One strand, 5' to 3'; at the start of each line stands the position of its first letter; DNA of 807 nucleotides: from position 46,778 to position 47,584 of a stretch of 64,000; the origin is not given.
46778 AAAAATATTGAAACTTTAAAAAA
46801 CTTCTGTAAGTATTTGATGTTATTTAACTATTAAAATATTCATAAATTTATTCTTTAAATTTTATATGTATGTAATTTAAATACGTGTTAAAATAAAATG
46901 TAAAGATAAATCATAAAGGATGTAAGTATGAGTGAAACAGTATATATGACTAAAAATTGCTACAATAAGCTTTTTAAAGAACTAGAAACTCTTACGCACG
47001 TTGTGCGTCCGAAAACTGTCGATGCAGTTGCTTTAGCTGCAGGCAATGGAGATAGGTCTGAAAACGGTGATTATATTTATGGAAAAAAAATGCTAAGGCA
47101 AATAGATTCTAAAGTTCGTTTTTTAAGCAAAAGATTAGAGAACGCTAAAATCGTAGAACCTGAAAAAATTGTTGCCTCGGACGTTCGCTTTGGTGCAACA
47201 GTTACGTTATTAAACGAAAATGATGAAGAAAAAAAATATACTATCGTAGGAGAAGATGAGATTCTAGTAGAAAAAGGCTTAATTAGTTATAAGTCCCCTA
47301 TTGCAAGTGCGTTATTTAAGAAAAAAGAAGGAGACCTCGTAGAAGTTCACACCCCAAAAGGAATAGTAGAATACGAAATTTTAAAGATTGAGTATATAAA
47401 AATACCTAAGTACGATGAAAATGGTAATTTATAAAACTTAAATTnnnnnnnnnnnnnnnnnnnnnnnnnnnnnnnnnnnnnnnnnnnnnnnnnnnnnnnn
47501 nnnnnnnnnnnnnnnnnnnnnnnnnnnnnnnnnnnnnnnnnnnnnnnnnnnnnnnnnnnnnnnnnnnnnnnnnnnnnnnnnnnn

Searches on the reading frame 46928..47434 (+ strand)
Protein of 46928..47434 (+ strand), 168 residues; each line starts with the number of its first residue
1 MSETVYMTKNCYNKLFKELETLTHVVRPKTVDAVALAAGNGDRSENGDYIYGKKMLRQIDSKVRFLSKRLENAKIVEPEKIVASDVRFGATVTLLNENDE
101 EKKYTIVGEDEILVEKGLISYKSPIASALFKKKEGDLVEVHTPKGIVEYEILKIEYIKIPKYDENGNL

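Call 90: search_protein_families(library=pfam, max_evalue=0.0001, proteins=[window:46928-47434:+])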
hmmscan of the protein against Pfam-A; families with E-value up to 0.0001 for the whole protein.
window:46928-47434:+ (168 aa): 2 families
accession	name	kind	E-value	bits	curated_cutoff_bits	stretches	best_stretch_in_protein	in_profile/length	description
PF01272.25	GreA_GreB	-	7e-28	96.9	26.9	1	84-156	4-77/77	Transcription elongation factor, GreA/GreB, C-term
PF03449.20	GreA_GreB_N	-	1.7e-20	73.4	24.5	1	5-75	1-71/71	Transcription elongation factor, N-terminal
